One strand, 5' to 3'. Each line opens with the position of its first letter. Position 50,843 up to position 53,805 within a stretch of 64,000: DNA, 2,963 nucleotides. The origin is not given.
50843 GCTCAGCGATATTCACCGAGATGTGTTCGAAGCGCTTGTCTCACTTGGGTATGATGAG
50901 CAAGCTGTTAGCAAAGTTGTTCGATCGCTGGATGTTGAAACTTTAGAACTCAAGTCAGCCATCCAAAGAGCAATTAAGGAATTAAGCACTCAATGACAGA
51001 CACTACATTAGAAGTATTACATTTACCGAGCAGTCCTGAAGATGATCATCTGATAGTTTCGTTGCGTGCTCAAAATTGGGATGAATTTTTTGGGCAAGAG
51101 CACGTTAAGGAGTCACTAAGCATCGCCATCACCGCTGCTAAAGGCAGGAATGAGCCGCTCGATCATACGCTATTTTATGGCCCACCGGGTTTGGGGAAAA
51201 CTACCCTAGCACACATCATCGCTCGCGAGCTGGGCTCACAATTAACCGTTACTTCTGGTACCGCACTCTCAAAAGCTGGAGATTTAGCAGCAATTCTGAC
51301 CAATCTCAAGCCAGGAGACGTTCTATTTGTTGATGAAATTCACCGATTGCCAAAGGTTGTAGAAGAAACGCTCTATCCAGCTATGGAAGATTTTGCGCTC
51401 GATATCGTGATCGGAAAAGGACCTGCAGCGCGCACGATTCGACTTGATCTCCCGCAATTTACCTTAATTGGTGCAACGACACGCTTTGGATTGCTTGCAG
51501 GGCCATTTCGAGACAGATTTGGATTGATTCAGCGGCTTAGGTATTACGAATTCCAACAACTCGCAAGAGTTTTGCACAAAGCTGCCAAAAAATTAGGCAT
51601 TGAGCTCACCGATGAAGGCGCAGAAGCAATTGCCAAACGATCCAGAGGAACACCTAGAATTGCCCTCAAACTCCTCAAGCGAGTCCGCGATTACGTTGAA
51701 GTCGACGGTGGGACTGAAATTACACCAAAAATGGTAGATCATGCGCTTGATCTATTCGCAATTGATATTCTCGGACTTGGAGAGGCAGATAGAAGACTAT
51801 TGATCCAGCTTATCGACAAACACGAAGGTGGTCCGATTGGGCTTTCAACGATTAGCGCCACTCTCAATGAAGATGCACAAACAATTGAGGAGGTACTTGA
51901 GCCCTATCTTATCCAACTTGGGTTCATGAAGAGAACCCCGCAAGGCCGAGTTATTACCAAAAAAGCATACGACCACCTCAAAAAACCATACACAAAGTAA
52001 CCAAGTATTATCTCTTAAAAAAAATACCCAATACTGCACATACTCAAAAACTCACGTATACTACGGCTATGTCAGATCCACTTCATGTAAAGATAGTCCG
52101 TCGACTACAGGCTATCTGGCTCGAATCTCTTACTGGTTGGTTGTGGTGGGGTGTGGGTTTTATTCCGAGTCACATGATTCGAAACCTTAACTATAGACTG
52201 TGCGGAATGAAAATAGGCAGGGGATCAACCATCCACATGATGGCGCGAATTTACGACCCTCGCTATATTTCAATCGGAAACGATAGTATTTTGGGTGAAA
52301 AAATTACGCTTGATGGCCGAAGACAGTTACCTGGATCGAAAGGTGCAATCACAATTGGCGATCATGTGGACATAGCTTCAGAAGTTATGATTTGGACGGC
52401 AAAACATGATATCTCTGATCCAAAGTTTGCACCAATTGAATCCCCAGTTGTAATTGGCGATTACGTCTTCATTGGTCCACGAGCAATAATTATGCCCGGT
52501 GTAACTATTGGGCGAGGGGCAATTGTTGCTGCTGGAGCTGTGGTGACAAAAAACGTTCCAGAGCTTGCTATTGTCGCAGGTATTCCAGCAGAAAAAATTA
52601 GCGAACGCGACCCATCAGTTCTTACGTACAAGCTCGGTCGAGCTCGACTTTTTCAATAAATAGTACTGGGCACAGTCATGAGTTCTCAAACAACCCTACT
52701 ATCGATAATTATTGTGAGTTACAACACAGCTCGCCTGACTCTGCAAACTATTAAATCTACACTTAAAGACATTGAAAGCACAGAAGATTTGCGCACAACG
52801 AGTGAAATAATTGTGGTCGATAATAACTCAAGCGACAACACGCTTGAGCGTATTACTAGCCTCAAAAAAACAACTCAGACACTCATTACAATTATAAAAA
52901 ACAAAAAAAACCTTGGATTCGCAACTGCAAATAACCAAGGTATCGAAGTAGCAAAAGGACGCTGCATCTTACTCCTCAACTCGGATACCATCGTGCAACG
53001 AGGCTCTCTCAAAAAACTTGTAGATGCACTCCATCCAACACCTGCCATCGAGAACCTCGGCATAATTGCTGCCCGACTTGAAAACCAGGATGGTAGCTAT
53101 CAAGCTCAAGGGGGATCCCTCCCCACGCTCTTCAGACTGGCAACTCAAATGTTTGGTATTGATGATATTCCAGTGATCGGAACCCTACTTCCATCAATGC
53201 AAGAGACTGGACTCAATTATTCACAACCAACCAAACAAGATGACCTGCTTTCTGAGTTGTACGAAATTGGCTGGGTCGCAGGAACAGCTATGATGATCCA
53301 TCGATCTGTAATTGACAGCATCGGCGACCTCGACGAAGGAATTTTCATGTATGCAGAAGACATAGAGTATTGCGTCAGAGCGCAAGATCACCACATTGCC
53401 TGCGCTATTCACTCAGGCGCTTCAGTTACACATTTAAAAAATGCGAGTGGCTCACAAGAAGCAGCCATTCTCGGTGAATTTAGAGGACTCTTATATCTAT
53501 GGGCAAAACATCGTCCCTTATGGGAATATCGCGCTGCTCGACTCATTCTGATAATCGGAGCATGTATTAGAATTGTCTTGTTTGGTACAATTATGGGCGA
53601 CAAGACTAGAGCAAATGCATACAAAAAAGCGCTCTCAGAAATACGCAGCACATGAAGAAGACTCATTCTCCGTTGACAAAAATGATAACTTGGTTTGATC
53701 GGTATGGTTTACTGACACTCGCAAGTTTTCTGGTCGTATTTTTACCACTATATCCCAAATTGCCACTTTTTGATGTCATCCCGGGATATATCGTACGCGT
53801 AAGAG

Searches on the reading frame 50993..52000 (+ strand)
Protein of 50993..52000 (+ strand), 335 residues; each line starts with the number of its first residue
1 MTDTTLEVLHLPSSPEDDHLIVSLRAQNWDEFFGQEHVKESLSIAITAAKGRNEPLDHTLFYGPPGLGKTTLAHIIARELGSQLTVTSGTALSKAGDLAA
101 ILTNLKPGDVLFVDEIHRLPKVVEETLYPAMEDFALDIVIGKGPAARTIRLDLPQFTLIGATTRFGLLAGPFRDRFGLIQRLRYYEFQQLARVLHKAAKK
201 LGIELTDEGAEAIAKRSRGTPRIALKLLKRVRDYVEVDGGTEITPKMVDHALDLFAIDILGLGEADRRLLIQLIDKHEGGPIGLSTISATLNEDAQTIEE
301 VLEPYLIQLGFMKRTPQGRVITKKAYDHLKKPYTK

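Call 66: search_protein_families(library=ncbifam, proteins=[window:50993-52000:+], max_evalue=0.00001)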
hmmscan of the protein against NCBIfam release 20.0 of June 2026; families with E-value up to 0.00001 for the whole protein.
window:50993-52000:+ (335 aa): 30 families (the best 25 are shown)
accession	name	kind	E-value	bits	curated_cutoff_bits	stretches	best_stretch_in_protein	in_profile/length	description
NF000868.0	PRK00080.1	equivalog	3.5e-143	476.5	282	1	21-332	16-327/330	Holliday junction branch migration DNA helicase RuvB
TIGR00635.1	ruvB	equivalog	2e-133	444.2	299.05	1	27-330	1-304/305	Holliday junction branch migration DNA helicase RuvB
NF011523.0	PRK14962.1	equivalog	2.4e-13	49.7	576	1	189-260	180-247/474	DNA polymerase III subunits gamma and tau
TIGR02397.1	dnaX_nterm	equivalog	1.7e-12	47.3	250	1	24-83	8-63/355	DNA polymerase III subunit gamma/tau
NF009881.0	PRK13341.1-2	equivalog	1.2e-11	43.3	651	1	19-140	17-141/736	AAA family ATPase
NF009882.0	PRK13341.1-3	equivalog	2.3e-11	42.5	1197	1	20-139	20-143/734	AAA family ATPase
NF011512.0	PRK14950.1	equivalog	1e-10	41.4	593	1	24-78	10-60/585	DNA polymerase III subunits gamma and tau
NF001679.0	PRK00440.1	equivalog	7.6e-10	38.4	303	1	24-80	12-63/322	replication factor C small subunit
NF009880.0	PRK13341.1-1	equivalog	1.6e-09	36.7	891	1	22-231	10-203/599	AAA family ATPase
NF011524.0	PRK14963.1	equivalog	1.2e-08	34.5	601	1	25-79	9-59/647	DNA polymerase III subunits gamma and tau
NF003233.0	PRK04195.2-3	equivalog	1.4e-08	34.1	471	1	25-86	8-68/504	replication factor C large subunit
NF011526.0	PRK14965.1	equivalog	1.7e-08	33.8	670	1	24-82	10-64/578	DNA polymerase III subunits gamma and tau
TIGR02902.1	spore_lonB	equivalog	2.9e-08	32.8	723.3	0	23-79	58-109/531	ATP-dependent protease LonB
TIGR02903.1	spore_lon_C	equivalog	3.1e-08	32.6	678.8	0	24-79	148-198/615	Lon family ATP-dependent protease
NF003229.0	PRK04195.1-5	equivalog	3.8e-08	32.4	280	1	25-84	12-72/413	replication factor C large subunit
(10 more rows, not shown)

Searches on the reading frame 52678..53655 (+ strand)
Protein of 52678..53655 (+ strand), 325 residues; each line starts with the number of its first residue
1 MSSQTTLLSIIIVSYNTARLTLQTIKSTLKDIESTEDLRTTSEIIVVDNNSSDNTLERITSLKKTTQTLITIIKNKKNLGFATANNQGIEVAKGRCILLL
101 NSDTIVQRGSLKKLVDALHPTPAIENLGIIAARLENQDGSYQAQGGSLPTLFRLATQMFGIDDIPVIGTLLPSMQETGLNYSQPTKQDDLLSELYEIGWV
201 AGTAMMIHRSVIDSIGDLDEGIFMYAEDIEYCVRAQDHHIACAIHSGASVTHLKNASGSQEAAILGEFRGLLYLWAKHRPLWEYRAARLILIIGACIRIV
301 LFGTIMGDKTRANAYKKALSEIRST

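Call 66: search_protein_families(library=ncbifam, proteins=[window:52678-53655:+], max_evalue=0.00001)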
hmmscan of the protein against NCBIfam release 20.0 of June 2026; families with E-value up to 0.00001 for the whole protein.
window:52678-53655:+ (325 aa): 15 families
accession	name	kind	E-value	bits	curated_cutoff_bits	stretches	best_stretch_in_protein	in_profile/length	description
NF041875.1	EPS_EpsD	equivalog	1.7e-15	57.3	370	1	8-132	1-118/325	exopolysaccharide biosynthesis glycosyltransferase EpsD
TIGR03965.1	mycofact_glyco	equivalog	1.3e-14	53.9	280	1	24-119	88-180/467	mycofactocin biosynthesis glycosyltransferase MftF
TIGR01556.1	rhamnosyltran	subfamily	2.5e-14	53.1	200.55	2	40-116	20-96/281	rhamnosyltransferase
TIGR03937.1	PgaC_IcaA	equivalog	1.2e-13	50.8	422.3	1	4-124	43-156/407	poly-beta-1,6-N-acetyl-D-glucosamine synthase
NF047683.1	TeichurnBiosyTuaG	equivalog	1.8e-12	47.4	400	1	1-116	1-109/252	teichuronic acid biosynthesis protein TuaG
NF007482.0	PRK10073.1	equivalog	5.4e-11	42.1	423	1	1-116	1-108/334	glycosyltransferase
TIGR04283.1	glyco_like_mftF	equivalog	6e-11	42.4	182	1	8-119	1-98/221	TIGR04283 family arsenosugar biosynthesis glycosyltransferase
NF038302.1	EPS_HpsE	equivalog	6.3e-11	41.8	300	1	8-108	3-101/307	hormogonium polysaccharide biosynthesis glycosyltransferase HpsE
NF050050.1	ProtGlycPglI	equivalog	1.3e-09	37.9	500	1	7-117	3-107/306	GalNAc(5)-diNAcBac-PP-undecaprenol beta-1,3-glucosyltransferase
TIGR03111.1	glyc2_xrt_Gpos1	hypoth_equivalog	6.1e-09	35.2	363.95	1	8-128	51-167/439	TIGR03111 family XrtG-associated glycosyltransferase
NF053739.1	GlytfEpsEBac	equivalog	1.3e-08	34.2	450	1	8-121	3-110/265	glycosyltransferase EpsE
NF047588.1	GlcsyltransPgfSStrep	equivalog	1.8e-08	34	500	1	8-117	3-109/308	glycosyltransferase PgfS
TIGR04009.1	wcaE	equivalog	5.1e-08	32.5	369.2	1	7-108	2-97/248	colanic acid biosynthesis glycosyltransferase WcaE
NF007453.0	PRK10018.1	equivalog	5.3e-06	26.3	382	1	2-103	2-96/280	colanic acid biosynthesis glycosyltransferase WcaA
NF007986.1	PRK10714.1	equivalog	6.8e-06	25.3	529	0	8-117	8-114/316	undecaprenyl-phosphate 4-deoxy-4-formamido-L-arabinose transferase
